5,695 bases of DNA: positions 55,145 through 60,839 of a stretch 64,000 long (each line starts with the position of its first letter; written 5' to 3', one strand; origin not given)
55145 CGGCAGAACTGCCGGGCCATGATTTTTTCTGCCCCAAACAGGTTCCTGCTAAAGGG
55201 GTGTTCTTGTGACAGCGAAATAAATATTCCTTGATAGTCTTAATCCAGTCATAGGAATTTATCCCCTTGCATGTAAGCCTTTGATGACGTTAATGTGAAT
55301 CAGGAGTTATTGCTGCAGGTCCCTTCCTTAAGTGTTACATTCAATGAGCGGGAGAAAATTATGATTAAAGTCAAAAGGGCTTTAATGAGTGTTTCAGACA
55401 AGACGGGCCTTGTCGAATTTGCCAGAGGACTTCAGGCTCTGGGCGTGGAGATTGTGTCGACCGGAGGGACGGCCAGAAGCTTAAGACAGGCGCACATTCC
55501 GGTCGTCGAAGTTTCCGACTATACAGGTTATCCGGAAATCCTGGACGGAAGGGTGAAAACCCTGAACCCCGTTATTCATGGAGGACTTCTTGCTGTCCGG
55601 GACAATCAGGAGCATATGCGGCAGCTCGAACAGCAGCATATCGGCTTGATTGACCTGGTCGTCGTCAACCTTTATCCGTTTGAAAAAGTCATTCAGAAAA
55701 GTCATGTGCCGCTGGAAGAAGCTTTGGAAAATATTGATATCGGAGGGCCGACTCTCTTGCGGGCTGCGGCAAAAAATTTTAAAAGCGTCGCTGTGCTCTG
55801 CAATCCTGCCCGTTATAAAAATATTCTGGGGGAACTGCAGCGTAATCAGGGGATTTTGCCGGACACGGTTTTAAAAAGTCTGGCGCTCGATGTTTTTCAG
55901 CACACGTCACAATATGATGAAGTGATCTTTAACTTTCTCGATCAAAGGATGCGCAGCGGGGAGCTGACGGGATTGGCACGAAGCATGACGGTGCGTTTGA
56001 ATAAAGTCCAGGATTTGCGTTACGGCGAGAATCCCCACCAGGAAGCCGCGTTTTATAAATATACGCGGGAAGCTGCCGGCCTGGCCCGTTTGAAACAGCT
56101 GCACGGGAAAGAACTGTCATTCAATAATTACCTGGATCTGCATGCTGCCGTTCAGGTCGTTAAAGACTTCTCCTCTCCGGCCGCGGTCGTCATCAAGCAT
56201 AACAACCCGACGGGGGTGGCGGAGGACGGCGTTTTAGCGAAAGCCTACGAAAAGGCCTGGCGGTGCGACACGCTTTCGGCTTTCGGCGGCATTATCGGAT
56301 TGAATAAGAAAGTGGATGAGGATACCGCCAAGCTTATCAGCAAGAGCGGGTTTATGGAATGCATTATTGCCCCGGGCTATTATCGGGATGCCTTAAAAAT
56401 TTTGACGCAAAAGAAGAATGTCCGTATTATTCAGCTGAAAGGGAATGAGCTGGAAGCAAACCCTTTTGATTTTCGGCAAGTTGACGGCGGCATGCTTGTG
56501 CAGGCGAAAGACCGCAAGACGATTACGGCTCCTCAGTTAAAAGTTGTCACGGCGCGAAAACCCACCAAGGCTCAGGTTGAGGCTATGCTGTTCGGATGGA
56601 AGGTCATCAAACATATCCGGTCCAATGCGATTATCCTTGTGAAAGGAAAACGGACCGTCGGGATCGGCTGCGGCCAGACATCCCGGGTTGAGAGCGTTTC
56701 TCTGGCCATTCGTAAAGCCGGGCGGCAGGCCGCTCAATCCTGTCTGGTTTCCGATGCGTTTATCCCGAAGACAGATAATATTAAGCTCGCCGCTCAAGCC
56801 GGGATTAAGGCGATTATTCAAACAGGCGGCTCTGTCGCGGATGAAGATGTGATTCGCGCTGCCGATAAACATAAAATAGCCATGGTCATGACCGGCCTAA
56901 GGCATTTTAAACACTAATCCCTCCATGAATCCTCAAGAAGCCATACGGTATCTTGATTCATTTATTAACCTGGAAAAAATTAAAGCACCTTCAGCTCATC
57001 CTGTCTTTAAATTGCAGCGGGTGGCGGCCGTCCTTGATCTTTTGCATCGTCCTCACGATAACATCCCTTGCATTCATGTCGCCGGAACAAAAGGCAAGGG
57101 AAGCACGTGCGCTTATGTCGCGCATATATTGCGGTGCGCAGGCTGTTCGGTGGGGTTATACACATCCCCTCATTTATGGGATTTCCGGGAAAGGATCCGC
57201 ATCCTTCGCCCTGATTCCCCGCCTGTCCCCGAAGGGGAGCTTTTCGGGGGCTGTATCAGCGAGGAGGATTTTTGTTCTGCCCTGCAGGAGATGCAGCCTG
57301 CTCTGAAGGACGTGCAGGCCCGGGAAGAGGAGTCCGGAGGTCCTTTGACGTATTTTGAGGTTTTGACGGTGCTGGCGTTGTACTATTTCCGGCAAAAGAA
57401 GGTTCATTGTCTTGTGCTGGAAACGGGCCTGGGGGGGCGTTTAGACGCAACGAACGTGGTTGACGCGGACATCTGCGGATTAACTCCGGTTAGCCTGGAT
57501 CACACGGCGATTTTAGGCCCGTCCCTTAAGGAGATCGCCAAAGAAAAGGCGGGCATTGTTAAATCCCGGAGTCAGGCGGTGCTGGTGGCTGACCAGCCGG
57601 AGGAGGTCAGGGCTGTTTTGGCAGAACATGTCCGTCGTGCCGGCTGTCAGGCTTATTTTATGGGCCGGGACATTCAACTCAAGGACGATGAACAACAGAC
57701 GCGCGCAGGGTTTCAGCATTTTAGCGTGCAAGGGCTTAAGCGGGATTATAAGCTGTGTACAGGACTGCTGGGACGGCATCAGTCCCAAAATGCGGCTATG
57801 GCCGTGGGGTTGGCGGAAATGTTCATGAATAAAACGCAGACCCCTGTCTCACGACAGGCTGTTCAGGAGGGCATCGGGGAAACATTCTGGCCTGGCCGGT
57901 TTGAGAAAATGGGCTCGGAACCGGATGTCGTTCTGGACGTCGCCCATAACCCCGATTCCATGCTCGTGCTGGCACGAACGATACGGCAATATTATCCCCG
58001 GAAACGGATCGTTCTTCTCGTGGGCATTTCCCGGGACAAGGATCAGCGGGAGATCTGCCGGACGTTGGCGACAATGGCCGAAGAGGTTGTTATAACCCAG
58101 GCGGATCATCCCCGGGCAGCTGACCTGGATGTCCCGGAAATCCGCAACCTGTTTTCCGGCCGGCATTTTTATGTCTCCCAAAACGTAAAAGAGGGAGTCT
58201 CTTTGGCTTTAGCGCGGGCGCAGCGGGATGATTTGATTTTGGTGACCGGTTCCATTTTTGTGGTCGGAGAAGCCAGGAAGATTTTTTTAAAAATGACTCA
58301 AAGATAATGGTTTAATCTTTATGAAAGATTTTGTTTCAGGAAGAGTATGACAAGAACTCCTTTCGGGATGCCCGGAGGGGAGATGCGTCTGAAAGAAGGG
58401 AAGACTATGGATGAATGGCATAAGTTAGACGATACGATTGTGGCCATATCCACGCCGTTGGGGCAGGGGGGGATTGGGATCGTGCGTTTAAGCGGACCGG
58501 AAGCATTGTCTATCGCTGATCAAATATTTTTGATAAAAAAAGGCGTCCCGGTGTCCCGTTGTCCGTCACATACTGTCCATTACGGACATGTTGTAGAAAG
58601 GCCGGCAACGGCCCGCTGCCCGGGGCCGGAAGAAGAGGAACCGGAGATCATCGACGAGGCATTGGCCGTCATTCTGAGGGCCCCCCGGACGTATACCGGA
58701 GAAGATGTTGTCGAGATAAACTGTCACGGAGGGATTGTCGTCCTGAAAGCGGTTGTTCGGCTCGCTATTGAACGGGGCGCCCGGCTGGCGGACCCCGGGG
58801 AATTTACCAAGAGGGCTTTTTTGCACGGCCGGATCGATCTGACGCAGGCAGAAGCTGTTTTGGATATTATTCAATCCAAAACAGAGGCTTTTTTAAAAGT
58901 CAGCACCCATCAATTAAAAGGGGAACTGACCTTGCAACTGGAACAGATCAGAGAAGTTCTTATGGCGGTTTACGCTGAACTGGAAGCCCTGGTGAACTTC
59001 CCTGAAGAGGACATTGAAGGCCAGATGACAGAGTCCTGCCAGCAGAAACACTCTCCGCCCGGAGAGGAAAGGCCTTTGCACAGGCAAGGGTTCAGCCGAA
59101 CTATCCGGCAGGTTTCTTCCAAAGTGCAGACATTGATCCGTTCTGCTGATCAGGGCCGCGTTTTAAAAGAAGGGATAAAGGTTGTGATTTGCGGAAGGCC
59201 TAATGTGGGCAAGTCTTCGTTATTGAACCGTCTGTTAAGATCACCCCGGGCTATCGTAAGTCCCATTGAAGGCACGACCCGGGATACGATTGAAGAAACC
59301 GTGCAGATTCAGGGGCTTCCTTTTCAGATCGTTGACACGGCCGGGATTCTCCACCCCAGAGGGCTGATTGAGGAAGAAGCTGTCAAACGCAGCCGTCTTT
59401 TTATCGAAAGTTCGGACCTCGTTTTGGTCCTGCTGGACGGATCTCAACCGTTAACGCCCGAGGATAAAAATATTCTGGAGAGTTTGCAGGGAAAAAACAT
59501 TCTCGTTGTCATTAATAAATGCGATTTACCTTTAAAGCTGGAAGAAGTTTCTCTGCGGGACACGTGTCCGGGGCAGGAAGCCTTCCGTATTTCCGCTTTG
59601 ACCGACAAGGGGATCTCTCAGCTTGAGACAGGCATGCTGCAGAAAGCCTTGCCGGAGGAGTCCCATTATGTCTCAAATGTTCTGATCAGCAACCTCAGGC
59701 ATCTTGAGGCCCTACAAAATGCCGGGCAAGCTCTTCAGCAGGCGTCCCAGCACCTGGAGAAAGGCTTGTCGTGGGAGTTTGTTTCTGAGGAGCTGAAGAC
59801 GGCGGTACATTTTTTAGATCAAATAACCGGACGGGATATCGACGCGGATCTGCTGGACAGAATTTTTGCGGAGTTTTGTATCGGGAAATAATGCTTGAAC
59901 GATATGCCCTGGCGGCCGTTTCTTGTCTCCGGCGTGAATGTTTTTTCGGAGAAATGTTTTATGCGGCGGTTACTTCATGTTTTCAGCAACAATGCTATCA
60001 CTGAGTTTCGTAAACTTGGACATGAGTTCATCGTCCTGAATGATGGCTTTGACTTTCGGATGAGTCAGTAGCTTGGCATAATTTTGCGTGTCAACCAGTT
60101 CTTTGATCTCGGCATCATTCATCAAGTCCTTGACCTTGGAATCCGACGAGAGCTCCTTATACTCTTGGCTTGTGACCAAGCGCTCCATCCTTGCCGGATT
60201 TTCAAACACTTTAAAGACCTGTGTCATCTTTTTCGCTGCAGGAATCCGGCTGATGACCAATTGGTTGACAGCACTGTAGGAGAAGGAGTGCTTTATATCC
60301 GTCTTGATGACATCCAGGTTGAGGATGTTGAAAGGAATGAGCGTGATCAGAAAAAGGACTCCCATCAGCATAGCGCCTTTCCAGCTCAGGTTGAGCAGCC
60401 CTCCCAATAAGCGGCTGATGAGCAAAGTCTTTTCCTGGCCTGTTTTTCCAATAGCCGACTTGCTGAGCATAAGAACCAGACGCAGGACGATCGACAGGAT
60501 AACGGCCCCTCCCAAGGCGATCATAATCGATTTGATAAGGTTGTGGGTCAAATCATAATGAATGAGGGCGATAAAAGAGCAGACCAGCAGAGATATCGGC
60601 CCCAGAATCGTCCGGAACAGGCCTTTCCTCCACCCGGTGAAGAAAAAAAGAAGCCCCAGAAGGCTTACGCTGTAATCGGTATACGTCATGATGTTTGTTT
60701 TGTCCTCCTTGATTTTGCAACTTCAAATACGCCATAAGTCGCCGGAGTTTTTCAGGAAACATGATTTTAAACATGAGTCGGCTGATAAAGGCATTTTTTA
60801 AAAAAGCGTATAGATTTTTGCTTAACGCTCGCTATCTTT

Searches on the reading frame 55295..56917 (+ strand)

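Call 78: search_protein_families(library=pfam, proteins=[window:55295-56917:+], max_evalue=0.0001)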
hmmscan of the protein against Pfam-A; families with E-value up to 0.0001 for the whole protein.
window:55295-56917:+ (540 aa): 2 families
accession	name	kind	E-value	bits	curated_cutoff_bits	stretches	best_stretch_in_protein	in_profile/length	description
PF01808.24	AICARFT_IMPCHas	-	4.6e-116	388.1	25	1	158-474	1-311/311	AICARFT/IMPCHase bienzyme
PF02142.27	MGS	-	2.9e-24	85.5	24.1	1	38-153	1-94/94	MGS-like domain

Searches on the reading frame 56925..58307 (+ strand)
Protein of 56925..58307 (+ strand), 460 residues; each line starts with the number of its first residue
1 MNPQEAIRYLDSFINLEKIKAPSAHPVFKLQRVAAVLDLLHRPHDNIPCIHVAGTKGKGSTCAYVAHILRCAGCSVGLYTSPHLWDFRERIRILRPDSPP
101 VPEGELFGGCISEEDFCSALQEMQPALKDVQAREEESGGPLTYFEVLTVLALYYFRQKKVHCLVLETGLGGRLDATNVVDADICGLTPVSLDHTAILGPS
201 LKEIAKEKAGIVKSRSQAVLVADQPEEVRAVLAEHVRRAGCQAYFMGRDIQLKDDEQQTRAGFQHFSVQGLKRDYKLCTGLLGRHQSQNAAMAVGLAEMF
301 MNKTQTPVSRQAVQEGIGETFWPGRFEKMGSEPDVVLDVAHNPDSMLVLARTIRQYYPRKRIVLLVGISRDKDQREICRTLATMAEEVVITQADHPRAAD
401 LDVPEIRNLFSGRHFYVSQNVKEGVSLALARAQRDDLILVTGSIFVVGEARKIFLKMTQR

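Call 78: search_protein_families(library=pfam, proteins=[window:56925-58307:+], max_evalue=0.0001)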
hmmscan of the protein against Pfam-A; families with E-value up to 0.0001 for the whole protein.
window:56925-58307:+ (460 aa): 2 families
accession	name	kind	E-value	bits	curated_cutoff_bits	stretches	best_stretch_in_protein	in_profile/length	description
PF02875.26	Mur_ligase_C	-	3.1e-21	77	28.4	1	324-443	1-126/127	Mur ligase, glutamate ligase domain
PF08245.18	Mur_ligase_M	-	4.7e-12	46.7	24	1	144-297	40-200/200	Mur ligase middle domain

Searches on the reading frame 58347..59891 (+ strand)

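Call 78: search_protein_families(library=pfam, proteins=[window:58347-59891:+], max_evalue=0.0001)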
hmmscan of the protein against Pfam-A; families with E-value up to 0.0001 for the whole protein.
window:58347-59891:+ (514 aa): 5 families
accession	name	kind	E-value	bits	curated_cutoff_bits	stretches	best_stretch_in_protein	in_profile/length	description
PF12631.12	MnmE_helical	-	3.3e-51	174.8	40.1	1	165-511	1-211/211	MnmE helical domain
PF10396.14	TrmE_N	-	9.3e-41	139.2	29.8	1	30-162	1-117/117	GTP-binding protein TrmE N-terminus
PF01926.29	MMR_HSR1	-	1.5e-28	99.6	21.9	1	278-391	1-113/113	50S ribosome-binding GTPase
PF02421.24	FeoB_N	-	5.4e-11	42.7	27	1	278-367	2-90/156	Ferrous iron transport protein B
PF00350.29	Dynamin_N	-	6.8e-05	23.4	27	0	279-313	1-34/168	Dynamin family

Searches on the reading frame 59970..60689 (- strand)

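Call 78: search_protein_families(library=pfam, proteins=[window:59970-60689:-], max_evalue=0.0001)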
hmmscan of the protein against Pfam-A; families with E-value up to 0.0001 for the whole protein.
window:59970-60689:- (239 aa): 1 family
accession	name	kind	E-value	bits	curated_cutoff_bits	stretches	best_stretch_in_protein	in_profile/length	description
PF02674.22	Colicin_V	-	1.7e-06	28.5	29.3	1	5-141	2-139/144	Colicin V production protein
